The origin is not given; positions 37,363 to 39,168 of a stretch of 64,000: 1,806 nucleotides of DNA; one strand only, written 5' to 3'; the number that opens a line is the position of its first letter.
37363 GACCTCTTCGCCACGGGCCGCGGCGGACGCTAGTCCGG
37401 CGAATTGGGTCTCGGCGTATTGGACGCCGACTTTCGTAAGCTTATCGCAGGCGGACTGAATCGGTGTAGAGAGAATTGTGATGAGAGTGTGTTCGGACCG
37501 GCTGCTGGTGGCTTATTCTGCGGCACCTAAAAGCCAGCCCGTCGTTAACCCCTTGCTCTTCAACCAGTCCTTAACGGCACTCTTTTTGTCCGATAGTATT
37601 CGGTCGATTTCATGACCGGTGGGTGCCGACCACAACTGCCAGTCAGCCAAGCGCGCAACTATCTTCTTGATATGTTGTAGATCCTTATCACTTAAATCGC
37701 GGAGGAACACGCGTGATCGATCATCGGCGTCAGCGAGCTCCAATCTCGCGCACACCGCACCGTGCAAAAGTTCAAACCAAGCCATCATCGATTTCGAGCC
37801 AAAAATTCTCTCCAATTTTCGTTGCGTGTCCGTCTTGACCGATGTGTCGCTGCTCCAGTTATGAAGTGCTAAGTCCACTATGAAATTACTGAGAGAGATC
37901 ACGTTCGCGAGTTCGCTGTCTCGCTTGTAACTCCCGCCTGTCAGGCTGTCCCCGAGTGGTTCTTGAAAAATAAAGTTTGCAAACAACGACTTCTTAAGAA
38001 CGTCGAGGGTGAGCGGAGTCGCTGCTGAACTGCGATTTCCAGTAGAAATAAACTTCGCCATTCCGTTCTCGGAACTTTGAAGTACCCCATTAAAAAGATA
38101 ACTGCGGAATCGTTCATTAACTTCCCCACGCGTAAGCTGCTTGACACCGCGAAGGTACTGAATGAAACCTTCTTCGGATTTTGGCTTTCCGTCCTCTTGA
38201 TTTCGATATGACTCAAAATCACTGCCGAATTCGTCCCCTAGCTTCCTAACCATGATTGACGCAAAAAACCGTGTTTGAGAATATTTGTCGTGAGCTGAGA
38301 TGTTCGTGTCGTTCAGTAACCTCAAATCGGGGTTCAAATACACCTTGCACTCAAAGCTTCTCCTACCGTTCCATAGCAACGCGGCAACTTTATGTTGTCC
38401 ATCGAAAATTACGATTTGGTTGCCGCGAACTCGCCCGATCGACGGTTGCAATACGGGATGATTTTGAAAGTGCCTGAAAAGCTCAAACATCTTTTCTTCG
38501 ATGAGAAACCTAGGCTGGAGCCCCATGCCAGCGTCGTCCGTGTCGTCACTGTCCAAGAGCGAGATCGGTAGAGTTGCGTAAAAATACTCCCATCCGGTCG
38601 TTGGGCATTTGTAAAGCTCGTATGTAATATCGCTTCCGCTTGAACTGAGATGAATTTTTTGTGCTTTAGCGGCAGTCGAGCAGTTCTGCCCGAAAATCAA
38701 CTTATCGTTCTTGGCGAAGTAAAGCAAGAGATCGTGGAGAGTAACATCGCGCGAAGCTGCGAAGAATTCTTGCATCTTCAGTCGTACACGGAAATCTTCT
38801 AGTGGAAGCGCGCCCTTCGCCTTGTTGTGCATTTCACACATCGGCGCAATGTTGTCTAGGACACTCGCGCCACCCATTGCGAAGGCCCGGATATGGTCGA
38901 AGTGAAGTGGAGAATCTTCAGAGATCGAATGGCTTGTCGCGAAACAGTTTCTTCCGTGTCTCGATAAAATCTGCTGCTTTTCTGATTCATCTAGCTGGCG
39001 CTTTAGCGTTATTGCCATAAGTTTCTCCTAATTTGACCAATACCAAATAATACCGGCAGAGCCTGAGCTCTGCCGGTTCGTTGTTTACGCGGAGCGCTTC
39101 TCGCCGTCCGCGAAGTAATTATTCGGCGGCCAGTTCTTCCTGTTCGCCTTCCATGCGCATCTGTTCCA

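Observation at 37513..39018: Orphan HNH + ParB/DndB-like (DGQHK) fusion downstream of rpoC: candidate undescribed single-gene defence nuclease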

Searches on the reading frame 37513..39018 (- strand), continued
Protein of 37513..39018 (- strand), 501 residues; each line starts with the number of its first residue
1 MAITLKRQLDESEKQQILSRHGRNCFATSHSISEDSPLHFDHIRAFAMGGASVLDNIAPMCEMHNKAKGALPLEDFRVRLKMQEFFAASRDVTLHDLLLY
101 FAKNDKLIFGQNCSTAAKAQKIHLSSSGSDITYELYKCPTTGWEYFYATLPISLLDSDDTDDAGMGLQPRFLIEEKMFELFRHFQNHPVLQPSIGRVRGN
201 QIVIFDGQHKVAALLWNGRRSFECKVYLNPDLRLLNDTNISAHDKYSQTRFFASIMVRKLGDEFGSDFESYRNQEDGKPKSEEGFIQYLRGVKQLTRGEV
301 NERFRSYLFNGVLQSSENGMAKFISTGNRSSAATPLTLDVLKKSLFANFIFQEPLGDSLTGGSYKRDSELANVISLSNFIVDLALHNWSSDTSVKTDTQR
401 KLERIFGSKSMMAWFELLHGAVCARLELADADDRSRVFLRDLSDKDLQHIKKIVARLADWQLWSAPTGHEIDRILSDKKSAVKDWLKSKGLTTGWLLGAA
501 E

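Call 55: search_protein_families(library=phrogs, proteins=[window:37516-39018:-, P0123, P0139, P0158, P0177, P0191, P0238, P0251], max_evalue=0.01)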
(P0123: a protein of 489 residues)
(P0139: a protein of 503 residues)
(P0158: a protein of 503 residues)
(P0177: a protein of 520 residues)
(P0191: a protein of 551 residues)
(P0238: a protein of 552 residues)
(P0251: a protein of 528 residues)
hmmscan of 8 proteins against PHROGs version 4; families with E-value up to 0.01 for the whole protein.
window:37516-39018:- (501 aa): 8 families
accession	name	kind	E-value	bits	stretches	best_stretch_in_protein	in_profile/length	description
phrog_1035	-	DNA, RNA and nucleotide metabolism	1.8e-08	35.6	1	8-80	145-222/271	endonuclease VII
phrog_2118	-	DNA, RNA and nucleotide metabolism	1.7e-07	32.1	1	35-84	188-237/301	HNH endonuclease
phrog_2214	-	DNA, RNA and nucleotide metabolism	1e-06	29.1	1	8-88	179-253/429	HNH endonuclease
phrog_7785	-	DNA, RNA and nucleotide metabolism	9.5e-06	26.7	1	7-71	55-114/147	HNH endonuclease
phrog_5718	-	DNA, RNA and nucleotide metabolism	6.8e-05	23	1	11-87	117-192/394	HNH endonuclease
phrog_333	-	DNA, RNA and nucleotide metabolism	0.00017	22.7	1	9-69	21-79/138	HNH endonuclease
phrog_6050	-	DNA, RNA and nucleotide metabolism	0.00066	19.6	1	11-107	300-389/402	HNH endonuclease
phrog_16726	-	DNA, RNA and nucleotide metabolism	0.0014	19.4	1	10-81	81-153/308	HNH endonuclease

P0123 (489 aa): 12 families
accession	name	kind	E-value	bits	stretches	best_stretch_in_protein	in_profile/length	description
phrog_7785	-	DNA, RNA and nucleotide metabolism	1.6e-07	32.4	1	3-70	54-116/147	HNH endonuclease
phrog_338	-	DNA, RNA and nucleotide metabolism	1.1e-06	29.3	1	4-67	195-261/340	HNH endonuclease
phrog_333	-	DNA, RNA and nucleotide metabolism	1e-05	26.7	1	10-65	24-78/138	HNH endonuclease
phrog_2214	-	DNA, RNA and nucleotide metabolism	1.2e-05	25.6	1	8-78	182-249/429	HNH endonuclease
phrog_6050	-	DNA, RNA and nucleotide metabolism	2.1e-05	24.5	1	3-69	295-361/402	HNH endonuclease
phrog_5718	-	DNA, RNA and nucleotide metabolism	2.7e-05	24.3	1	8-75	117-183/394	HNH endonuclease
phrog_1035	-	DNA, RNA and nucleotide metabolism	4.8e-05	24.4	1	6-88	146-233/271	endonuclease VII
phrog_2118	-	DNA, RNA and nucleotide metabolism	0.00019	22.1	1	3-81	160-237/301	HNH endonuclease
phrog_589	-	DNA, RNA and nucleotide metabolism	0.0007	20.4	1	11-94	83-169/179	HNH endonuclease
phrog_16726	-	DNA, RNA and nucleotide metabolism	0.002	18.9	1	11-65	85-140/308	HNH endonuclease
phrog_8828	-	DNA, RNA and nucleotide metabolism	0.0035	18.3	1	37-65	90-118/205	HNH endonuclease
phrog_8660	-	DNA, RNA and nucleotide metabolism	0.0049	18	1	6-67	111-178/196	HNH endonuclease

P0139 (503 aa): 2 families
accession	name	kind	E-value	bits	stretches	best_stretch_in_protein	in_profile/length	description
phrog_1035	-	DNA, RNA and nucleotide metabolism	0.0029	18.5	1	26-115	161-254/271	endonuclease VII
phrog_338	-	DNA, RNA and nucleotide metabolism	0.0058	17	0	26-121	209-302/340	HNH endonuclease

P0158 (503 aa): 5 families
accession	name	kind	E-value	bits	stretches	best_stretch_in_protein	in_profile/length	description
phrog_1035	-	DNA, RNA and nucleotide metabolism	4.1e-06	27.9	1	8-81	131-212/271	endonuclease VII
phrog_9645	-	DNA, RNA and nucleotide metabolism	9.7e-05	23.1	1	20-82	6-72/168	HNH endonuclease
phrog_5718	-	DNA, RNA and nucleotide metabolism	0.0001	22.5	1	19-92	112-186/394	HNH endonuclease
phrog_1271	-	DNA, RNA and nucleotide metabolism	0.00042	20.8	1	31-88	263-324/361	HNH endonuclease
phrog_338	-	DNA, RNA and nucleotide metabolism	0.00095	19.6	1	22-85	202-265/340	HNH endonuclease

P0177 (520 aa): 12 families
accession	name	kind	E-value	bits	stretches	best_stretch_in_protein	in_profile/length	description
phrog_2118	-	DNA, RNA and nucleotide metabolism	1.6e-11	45.3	1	47-109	169-227/301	HNH endonuclease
phrog_5718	-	DNA, RNA and nucleotide metabolism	1.8e-06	28.2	1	41-108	115-178/394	HNH endonuclease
phrog_740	-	DNA, RNA and nucleotide metabolism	2.8e-06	27.6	1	44-107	28-88/332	HNH endonuclease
phrog_2214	-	DNA, RNA and nucleotide metabolism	3.6e-05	24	1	47-107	186-240/429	HNH endonuclease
phrog_144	-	DNA, RNA and nucleotide metabolism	6e-05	23.8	1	46-105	76-134/175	HNH endonuclease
phrog_338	-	DNA, RNA and nucleotide metabolism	7.6e-05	23.2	1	53-109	206-265/340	HNH endonuclease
phrog_16726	-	DNA, RNA and nucleotide metabolism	0.00031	21.6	1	51-107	90-144/308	HNH endonuclease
phrog_7785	-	DNA, RNA and nucleotide metabolism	0.00087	20.3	1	40-106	53-114/147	HNH endonuclease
phrog_2914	-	DNA, RNA and nucleotide metabolism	0.00092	20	1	49-112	90-146/190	endonuclease VII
phrog_589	-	DNA, RNA and nucleotide metabolism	0.0032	18.2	1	50-105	87-140/179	HNH endonuclease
phrog_1035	-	DNA, RNA and nucleotide metabolism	0.0051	17.7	0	49-116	154-223/271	endonuclease VII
phrog_333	-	DNA, RNA and nucleotide metabolism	0.0055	17.9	0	52-106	31-81/138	HNH endonuclease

P0191 (551 aa): 21 families
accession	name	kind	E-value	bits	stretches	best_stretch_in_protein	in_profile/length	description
phrog_338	-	DNA, RNA and nucleotide metabolism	1.4e-12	48.6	1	15-86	193-271/340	HNH endonuclease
phrog_6050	-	DNA, RNA and nucleotide metabolism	5.8e-12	46.1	1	19-80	302-362/402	HNH endonuclease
phrog_589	-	DNA, RNA and nucleotide metabolism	2e-10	41.7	1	13-78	76-141/179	HNH endonuclease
phrog_1035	-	DNA, RNA and nucleotide metabolism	3.6e-10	41.1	1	21-96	152-231/271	endonuclease VII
phrog_9645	-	DNA, RNA and nucleotide metabolism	1.8e-09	38.5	1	13-78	6-72/168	HNH endonuclease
phrog_5718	-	DNA, RNA and nucleotide metabolism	2.5e-09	37.7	1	13-91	113-189/394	HNH endonuclease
phrog_7785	-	DNA, RNA and nucleotide metabolism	3.9e-09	37.6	1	18-80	60-116/147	HNH endonuclease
phrog_1271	-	DNA, RNA and nucleotide metabolism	4.4e-08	33.9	1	15-110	254-353/361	HNH endonuclease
phrog_144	-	DNA, RNA and nucleotide metabolism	5.4e-08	33.7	1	16-82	72-139/175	HNH endonuclease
phrog_8660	-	DNA, RNA and nucleotide metabolism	3.7e-07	31.4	1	14-78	110-179/196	HNH endonuclease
phrog_5956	-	DNA, RNA and nucleotide metabolism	3.9e-07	30.8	1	13-94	44-126/138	HNH endonuclease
phrog_333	-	DNA, RNA and nucleotide metabolism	8.6e-07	30.2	1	17-78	22-81/138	HNH endonuclease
phrog_2214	-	DNA, RNA and nucleotide metabolism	1.6e-06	28.5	1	11-80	176-241/429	HNH endonuclease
phrog_2118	-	DNA, RNA and nucleotide metabolism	9.9e-06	26.3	1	17-81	165-227/301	HNH endonuclease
phrog_16726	-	DNA, RNA and nucleotide metabolism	7.3e-05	23.6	1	16-85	81-150/308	HNH endonuclease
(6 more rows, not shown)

P0238 (552 aa): 18 families
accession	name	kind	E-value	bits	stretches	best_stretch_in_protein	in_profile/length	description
phrog_338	-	DNA, RNA and nucleotide metabolism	4.4e-10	40.4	1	6-79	194-265/340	HNH endonuclease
phrog_589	-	DNA, RNA and nucleotide metabolism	3.4e-07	31.2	1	13-78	78-143/179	HNH endonuclease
phrog_6050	-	DNA, RNA and nucleotide metabolism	4.4e-07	30.1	1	23-78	308-362/402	HNH endonuclease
phrog_5718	-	DNA, RNA and nucleotide metabolism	1.8e-06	28.2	1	10-84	112-184/394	HNH endonuclease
phrog_333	-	DNA, RNA and nucleotide metabolism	4.6e-06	27.8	1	8-121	16-128/138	HNH endonuclease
phrog_1035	-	DNA, RNA and nucleotide metabolism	3.6e-05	24.7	1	21-90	154-227/271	endonuclease VII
phrog_2214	-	DNA, RNA and nucleotide metabolism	4.8e-05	23.6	1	11-79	177-242/429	HNH endonuclease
phrog_9508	-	DNA, RNA and nucleotide metabolism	0.00011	23.2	1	23-76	17-74/171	HNH endonuclease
phrog_144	-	DNA, RNA and nucleotide metabolism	0.00023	21.9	1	14-82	72-141/175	HNH endonuclease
phrog_2118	-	DNA, RNA and nucleotide metabolism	0.00031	21.4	1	12-92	165-240/301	HNH endonuclease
phrog_9645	-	DNA, RNA and nucleotide metabolism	0.00033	21.4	1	12-76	7-72/168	HNH endonuclease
phrog_29172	-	unknown function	0.0016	18.1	1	28-72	485-528/531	-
phrog_5956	-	DNA, RNA and nucleotide metabolism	0.0018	18.9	1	9-79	42-113/138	HNH endonuclease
phrog_17283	-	DNA, RNA and nucleotide metabolism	0.002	19.4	1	41-76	9-43/71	HNH endonuclease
phrog_2914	-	DNA, RNA and nucleotide metabolism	0.0033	18.2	1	18-75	87-137/190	endonuclease VII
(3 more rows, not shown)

P0251 (528 aa): 14 families
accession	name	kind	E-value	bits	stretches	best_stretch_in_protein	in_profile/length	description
phrog_338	-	DNA, RNA and nucleotide metabolism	1.9e-09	38.3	1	49-104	205-265/340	HNH endonuclease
phrog_5718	-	DNA, RNA and nucleotide metabolism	3.6e-08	33.8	1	47-106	124-181/394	HNH endonuclease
phrog_2118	-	DNA, RNA and nucleotide metabolism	1.7e-07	32.1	1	46-99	171-222/301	HNH endonuclease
phrog_16726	-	DNA, RNA and nucleotide metabolism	3.8e-07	31.1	1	51-106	93-148/308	HNH endonuclease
phrog_2214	-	DNA, RNA and nucleotide metabolism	1.5e-06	28.6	1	43-103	185-241/429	HNH endonuclease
phrog_6050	-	DNA, RNA and nucleotide metabolism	1.6e-06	28.3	1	45-103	305-362/402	HNH endonuclease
phrog_1035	-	DNA, RNA and nucleotide metabolism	1.7e-06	29.1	1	45-105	153-217/271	endonuclease VII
phrog_9645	-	DNA, RNA and nucleotide metabolism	4.6e-05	24.2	1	53-103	25-74/168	HNH endonuclease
phrog_1271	-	DNA, RNA and nucleotide metabolism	0.00042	20.8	1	52-100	267-317/361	HNH endonuclease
phrog_7785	-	DNA, RNA and nucleotide metabolism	0.0013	19.8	1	44-108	63-124/147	HNH endonuclease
phrog_8660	-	DNA, RNA and nucleotide metabolism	0.0016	19.6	1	49-107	122-185/196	HNH endonuclease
phrog_1033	-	DNA, RNA and nucleotide metabolism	0.0058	17.5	0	179-289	36-147/334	ParB-like partition protein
phrog_333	-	DNA, RNA and nucleotide metabolism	0.0061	17.7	0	50-98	32-78/138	HNH endonuclease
phrog_9545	-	DNA, RNA and nucleotide metabolism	0.0094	16.6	0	54-99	120-165/206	HNH endonuclease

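Call 62: search_protein_families(library=pfam, proteins=[P0175, P0208, P0209, P0236, P0245, P0203, P0216, P0254, P0259, P0265], max_evalue=0.01)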
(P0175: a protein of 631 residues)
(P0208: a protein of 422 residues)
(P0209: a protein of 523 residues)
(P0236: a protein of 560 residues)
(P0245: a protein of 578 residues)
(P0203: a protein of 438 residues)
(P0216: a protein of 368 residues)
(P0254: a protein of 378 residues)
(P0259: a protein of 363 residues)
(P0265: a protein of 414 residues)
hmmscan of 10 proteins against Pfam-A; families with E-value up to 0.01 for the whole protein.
P0175 (631 aa): 2 families
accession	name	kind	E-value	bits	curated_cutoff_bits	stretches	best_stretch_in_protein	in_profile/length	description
PF01844.29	HNH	-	7.1e-08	32.9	21.4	1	182-228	1-45/47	HNH endonuclease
PF20188.4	DUF6551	-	0.0058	16.6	26.8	0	312-369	12-70/242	Family of unknown function (DUF6551)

P0208 (422 aa): 0 families

P0209 (523 aa): 1 family
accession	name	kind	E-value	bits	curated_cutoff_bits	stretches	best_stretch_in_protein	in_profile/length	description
PF01844.29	HNH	-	9.2e-07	29.4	21.4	1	60-103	11-46/47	HNH endonuclease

P0236 (560 aa): 2 families
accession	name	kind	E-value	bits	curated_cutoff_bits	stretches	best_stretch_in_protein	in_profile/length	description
PF13395.12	HNH_4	-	0.00075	19.9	22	1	30-75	1-49/54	HNH endonuclease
PF01844.29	HNH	-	0.0087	16.6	21.4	0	40-74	11-44/47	HNH endonuclease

P0245 (578 aa): 1 family
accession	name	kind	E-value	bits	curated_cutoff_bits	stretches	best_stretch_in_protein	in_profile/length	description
PF01844.29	HNH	-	2.7e-09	37.5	21.4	1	99-144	1-45/47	HNH endonuclease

P0203 (438 aa): 1 family
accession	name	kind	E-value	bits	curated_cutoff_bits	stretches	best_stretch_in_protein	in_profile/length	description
PF01844.29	HNH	-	4.8e-07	30.3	21.4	1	7-37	15-45/47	HNH endonuclease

P0216 (368 aa): 0 families

P0254 (378 aa): 0 families

P0259 (363 aa): 0 families

P0265 (414 aa): 0 families

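Call 66: find_encoding_contigs(protein=P0001, flank=3000, max_places=3)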
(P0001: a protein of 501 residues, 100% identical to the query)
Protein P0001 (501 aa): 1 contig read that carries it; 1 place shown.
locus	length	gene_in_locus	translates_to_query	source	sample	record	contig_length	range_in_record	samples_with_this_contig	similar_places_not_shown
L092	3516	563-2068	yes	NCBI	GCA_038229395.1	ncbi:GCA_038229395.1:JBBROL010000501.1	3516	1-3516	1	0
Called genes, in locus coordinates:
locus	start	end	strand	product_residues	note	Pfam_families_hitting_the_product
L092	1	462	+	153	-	?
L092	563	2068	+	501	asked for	-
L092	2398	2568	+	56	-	-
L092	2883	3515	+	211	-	?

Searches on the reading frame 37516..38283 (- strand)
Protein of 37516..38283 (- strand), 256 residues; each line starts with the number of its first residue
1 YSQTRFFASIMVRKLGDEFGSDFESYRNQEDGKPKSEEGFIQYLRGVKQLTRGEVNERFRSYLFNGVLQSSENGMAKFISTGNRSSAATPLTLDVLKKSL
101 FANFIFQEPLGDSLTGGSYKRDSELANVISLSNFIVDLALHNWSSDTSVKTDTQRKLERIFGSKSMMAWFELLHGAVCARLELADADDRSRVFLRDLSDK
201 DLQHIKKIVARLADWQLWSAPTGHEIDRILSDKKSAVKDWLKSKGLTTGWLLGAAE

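Call 46: predict_structure(alignment_id=A4)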
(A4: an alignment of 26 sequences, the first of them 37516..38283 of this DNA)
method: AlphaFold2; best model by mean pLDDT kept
length: 256 residues; sequences in the alignment: 26
mean_pLDDT: 91.2   pTM: 0.88
mean pLDDT of the five models: 91.2, 90.7, 89.9, 89.4, 88.9
residues with pLDDT >= 90: 198; 70-90: 43; 50-70: 8; < 50: 7
segments of 3 or more residues with pLDDT < 50: 1-7
pLDDT, mean of each block of 10 residues (from residue 1): 45 74 87 90 90 91 92 96 89 96 96 89 97 98 91 95 96 98 95 97 98 97 95 96 96 82
secondary structure, 60 per line:
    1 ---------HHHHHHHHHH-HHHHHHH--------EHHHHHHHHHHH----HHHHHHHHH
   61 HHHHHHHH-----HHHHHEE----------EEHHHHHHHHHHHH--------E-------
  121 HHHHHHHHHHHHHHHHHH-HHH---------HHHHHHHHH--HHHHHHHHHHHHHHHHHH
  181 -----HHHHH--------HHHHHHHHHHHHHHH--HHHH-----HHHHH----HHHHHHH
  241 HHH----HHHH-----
elements in order: H10-19 H21-27 H37-47 H52-68 H74-78 H93-104 H121-138 H152-160 H163-180 H186-190 H199-213 H216-219 H225-229 H234-243 H248-251

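Call 49: fold_search(model_id=the predicted structure, library=pdb)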
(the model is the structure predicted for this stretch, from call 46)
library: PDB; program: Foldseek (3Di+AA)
matches with E <= 10: 93; with E <= 0.001: 0
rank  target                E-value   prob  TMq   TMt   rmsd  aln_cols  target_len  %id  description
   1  3h37_A                1.1e+00  0.08  0.17  0.12  17.6       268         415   12  The structure of CCA-adding enzyme apo form I (released 2009-10-13)
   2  4g7l                  1.3e+00  0.08  0.16  0.18  21.0       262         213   11  Crystal Structure of rat Heme oxygenase-1 in complex with Heme and O2 (released 2012-10-31)
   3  6fzz                  2.2e+00  0.12  0.23  0.28  16.6       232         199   11  Crystal structure of BSE31 (BSPA14S_RS05060 gene product) from Lyme disease agent Borrelia (Borreliella) spielmanii (released 2019-03-27)
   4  8f8f_A                2.2e+00  0.06  0.17  0.14  17.9       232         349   12  The structure of Rv2173 from M. tuberculosis (APO form) (released 2023-11-29)
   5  9hdd_A                2.3e+00  0.04  0.16  0.12  21.8       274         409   12  Sla2 C-terminal region (Residues 560-968) (REND and THATCH domains) (released 2025-05-21)
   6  4mec_B                2.4e+00  0.04  0.15  0.17  21.1       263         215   10  Crystal structure of RAT Heme oxygenase-1 in complex with ZN(II)-Protoporphyrin IX (released 2014-08-27)
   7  4p6i_F                2.5e+00  0.08  0.18  0.17  11.9       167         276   16  Crystal structure of the Cas1-Cas2 complex from Escherichia coli (released 2014-05-07)
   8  6fl0_H                2.5e+00  0.04  0.14  0.18  16.4       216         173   12  Crystal structure of the membrane attack complex assembly inhibitor BGA71 from Lyme disease agent Borreliella bavarien (released 2018-08-08)
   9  6qvb_B                2.9e+00  0.03  0.12  0.07  17.7       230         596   10  CryoEM structure of the human ClC-1 chloride channel, CBS state 3 (released 2019-05-08)
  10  6fmh_C                3.2e+00  0.04  0.13  0.17  14.8       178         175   10  Crystal structure of the membrane attack complex assembly inhibitor BGA71 from Lyme disease agent Borreliella bavarien (released 2018-08-08)
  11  2vk9                  3.3e+00  0.04  0.13  0.07  20.7       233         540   10  CRYSTAL STRUCTURE OF THE CATALYTIC DOMAIN OF ALPHA-TOXIN FROM CLOSTRIDIUM NOVYI (released 2008-03-18)
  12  3qkc_A                3.5e+00  0.02  0.14  0.14  19.3       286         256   15  CRYSTAL STRUCTURE OF geranyl diphosphate synthase small subunit from Antirrhinum majus (released 2011-02-16)
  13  9lcz_A                3.6e+00  0.04  0.17  0.07  17.9       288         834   10  Inactivate TOD6 with GC DNA substrate (released 2025-11-19)
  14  5sv1_C                3.6e+00  0.02  0.14  0.15  29.9       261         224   11  Structure of the ExbB/ExbD complex from E. coli at pH 4.5 (released 2016-09-28)
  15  2q13                  3.6e+00  0.02  0.13  0.10  32.9       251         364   10  Crystal structure of BAR-PH domain of APPL1 (released 2007-08-14)
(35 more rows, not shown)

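Call 72: fold_search(model_id=the predicted structure, library=viral)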
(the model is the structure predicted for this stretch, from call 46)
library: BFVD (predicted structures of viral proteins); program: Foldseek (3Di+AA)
matches with E <= 10: 152; with E <= 0.001: 0
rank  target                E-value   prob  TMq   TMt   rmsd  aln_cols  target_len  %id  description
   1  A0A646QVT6            2.7e-01  0.12  0.14  0.08  21.4       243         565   13  (no name in the UniProt tables at hand)
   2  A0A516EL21            6.3e-01  0.08  0.16  0.14  20.1       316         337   12  PolA [San Jacinto virus]
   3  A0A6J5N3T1            6.6e-01  0.12  0.19  0.08  19.8       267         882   14  Bacteriophage lambda, GpH, tail tape measure, C-terminal [uncultured Caudovirales phage]
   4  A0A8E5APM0            6.9e-01  0.08  0.17  0.10  18.9       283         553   14  Protein ORF20 [Anguillid herpesvirus 1]
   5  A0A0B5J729            1.1e+00  0.06  0.13  0.11  16.2       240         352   11  Ankyrin repeat protein [Pandoravirus inopinatum]
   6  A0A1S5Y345            1.5e+00  0.06  0.15  0.10  18.3       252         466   13  Uncharacterized protein [uncultured archaeal virus]
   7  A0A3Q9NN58            1.5e+00  0.06  0.17  0.12  20.5       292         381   10  Uncharacterized protein [Morchella importuna fusarivirus 1]
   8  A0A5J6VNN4            1.6e+00  0.06  0.17  0.18  19.5       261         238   14  SNARE associated Golgi protein [Megaviridae environmental sample]
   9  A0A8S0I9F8            1.6e+00  0.04  0.15  0.16  18.0       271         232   13  (no name in the UniProt tables at hand)
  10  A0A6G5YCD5            1.9e+00  0.08  0.13  0.21  15.1       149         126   13  (no name in the UniProt tables at hand)
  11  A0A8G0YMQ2            1.9e+00  0.05  0.16  0.10  20.2       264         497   10  Uncharacterized protein [Fusarium oxysporum alternavirus 1]
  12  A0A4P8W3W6            2.2e+00  0.05  0.15  0.12  21.5       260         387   10  (no name in the UniProt tables at hand)
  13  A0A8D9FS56            2.3e+00  0.08  0.18  0.14  15.9       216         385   12  Uncharacterized protein [uncultured marine phage]
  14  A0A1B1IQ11            2.5e+00  0.03  0.13  0.14  24.5       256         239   13  (no name in the UniProt tables at hand)
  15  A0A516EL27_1          2.5e+00  0.03  0.14  0.06  17.6       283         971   14  RNA-directed RNA polymerase [San Jacinto virus]
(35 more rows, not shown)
